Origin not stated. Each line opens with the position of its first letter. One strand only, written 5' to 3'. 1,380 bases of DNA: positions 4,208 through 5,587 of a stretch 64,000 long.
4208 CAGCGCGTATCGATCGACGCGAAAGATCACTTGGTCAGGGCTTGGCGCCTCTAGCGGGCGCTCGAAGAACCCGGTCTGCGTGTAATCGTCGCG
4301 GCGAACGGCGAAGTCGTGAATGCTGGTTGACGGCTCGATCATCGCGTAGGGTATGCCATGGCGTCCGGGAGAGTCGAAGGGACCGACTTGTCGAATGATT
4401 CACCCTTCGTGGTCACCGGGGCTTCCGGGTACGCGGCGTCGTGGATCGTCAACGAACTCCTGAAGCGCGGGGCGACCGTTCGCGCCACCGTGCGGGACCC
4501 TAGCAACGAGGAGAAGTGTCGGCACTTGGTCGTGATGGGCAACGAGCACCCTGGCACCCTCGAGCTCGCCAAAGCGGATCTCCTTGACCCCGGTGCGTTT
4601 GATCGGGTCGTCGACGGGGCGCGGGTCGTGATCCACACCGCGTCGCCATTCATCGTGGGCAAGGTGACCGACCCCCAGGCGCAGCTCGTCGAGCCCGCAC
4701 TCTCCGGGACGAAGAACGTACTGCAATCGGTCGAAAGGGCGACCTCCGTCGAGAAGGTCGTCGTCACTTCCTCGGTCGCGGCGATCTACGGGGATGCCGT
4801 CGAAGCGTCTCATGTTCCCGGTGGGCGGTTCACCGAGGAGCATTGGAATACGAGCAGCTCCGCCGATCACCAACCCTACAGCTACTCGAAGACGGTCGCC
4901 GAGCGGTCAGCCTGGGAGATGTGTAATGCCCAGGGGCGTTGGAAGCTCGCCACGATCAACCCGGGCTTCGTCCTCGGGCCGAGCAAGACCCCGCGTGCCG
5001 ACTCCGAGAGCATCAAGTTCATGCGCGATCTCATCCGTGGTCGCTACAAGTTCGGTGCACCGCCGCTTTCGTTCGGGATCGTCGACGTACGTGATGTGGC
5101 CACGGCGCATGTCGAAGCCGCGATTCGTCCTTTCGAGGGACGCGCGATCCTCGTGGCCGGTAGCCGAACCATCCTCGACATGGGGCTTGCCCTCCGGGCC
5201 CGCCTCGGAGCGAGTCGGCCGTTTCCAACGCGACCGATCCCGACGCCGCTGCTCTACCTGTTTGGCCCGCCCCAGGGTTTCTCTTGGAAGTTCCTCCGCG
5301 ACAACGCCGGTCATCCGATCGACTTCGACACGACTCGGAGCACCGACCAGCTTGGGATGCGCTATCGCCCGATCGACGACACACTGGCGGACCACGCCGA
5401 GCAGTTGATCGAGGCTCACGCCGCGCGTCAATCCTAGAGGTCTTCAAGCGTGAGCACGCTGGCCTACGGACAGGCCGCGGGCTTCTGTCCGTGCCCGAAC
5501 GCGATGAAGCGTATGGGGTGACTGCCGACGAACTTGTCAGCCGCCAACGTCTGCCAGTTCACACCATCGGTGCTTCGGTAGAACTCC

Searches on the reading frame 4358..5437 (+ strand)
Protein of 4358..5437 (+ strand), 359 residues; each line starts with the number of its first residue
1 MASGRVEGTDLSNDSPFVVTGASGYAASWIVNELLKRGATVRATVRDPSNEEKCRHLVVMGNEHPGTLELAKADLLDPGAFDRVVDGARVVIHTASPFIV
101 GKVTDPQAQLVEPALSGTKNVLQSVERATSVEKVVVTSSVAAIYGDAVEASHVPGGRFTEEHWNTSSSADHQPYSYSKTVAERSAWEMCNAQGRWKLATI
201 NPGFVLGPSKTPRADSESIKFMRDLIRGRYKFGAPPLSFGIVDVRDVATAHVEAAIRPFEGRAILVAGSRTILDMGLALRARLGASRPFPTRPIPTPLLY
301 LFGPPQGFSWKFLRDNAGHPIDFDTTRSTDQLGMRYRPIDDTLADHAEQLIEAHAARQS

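Call 27: search_protein_families(library=pfam, proteins=[window:4358-5437:+])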
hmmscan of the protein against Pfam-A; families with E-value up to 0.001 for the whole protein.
window:4358-5437:+ (359 aa): 7 families
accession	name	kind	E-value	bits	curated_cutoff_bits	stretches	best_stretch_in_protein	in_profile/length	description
PF01370.27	Epimerase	-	1.7e-23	83.7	20.9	1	18-261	2-231/240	NAD dependent epimerase/dehydratase family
PF01073.25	3Beta_HSD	-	4.4e-18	65.7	22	1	18-255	1-229/280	3-beta hydroxysteroid dehydrogenase/isomerase family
PF16363.11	GDP_Man_Dehyd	-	5.4e-14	52.8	27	1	19-195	2-174/332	GDP-mannose 4,6 dehydratase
PF07993.18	NAD_binding_4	-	9.7e-12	45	20.1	1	19-218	1-220/258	Male sterility protein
PF13460.12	NAD_binding_10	-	4.8e-10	40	27.2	1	21-142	1-101/184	NAD(P)H-binding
PF05368.20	NmrA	-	1e-08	35.6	27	1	17-115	5-95/298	NmrA-like family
PF08659.16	KR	-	3.3e-05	24.3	22.6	1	17-164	3-161/180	KR domain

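Call 54: search_protein_families(library=ncbifam, proteins=[window:4358-5437:+], max_evalue=0.00001)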
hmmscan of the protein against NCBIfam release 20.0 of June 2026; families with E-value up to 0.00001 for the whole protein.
window:4358-5437:+ (359 aa): 13 families
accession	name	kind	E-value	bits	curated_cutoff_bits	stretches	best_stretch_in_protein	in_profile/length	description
TIGR03466.1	HpnA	hypoth_equivalog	4.3e-24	85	367.65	1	18-347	4-318/327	hopanoid-associated sugar epimerase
NF052578.1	StrlDmthSdmBMthl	equivalog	4.6e-17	62.8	600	1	18-287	4-249/328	sterol demethylase protein SdmB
TIGR04180.1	EDH_00030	hypoth_equivalog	3.2e-16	59.2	475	1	18-214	2-184/297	NAD-dependent 4,6-dehydratase LegB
TIGR01179.1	galE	equivalog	2e-10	40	262.3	1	18-199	3-170/332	UDP-glucose 4-epimerase GalE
TIGR01746.1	Thioester-redct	subfamily_domain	1.9e-07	30.7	213.35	1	18-260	3-252/371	thioester reductase domain-containing protein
NF042422.1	oxyalk_red_OleD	equivalog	2.3e-07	30.5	580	1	18-188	4-153/329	2-alkyl-3-oxoalkanoate reductase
NF042423.1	oxyalk_red_Shew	equivalog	6e-07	28.8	580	1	17-210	11-179/331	2-alkyl-3-oxoalkanoate reductase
NF043036.1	ErythonDh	equivalog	7e-07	28.7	325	1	18-148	4-133/321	D-erythronate dehydrogenase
TIGR02622.1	CDP_4_6_dhtase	equivalog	8.1e-07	28.5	278.45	1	17-183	7-163/352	CDP-glucose 4,6-dehydratase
NF007956.0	PRK10675.1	subfamily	1.1e-06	28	394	1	18-200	4-175/338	UDP-glucose 4-epimerase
NF005539.0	PRK07201.1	equivalog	1.2e-06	27.6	549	1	17-215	3-187/657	SDR family oxidoreductase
TIGR03443.1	alpha_am_amid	equivalog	2.3e-06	25.3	1030.1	1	12-266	970-1242/1390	L-aminoadipate-semialdehyde dehydrogenase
TIGR01777.1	yfcH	hypoth_equivalog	4.7e-06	26.4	207.35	1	18-150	2-122/292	TIGR01777 family oxidoreductase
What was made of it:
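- Checked: The only SdmB-like hit is weak: a 3beta-HSD/epimerase at 4358-5437, 63 bits against a cutoff of 600 (call 54).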
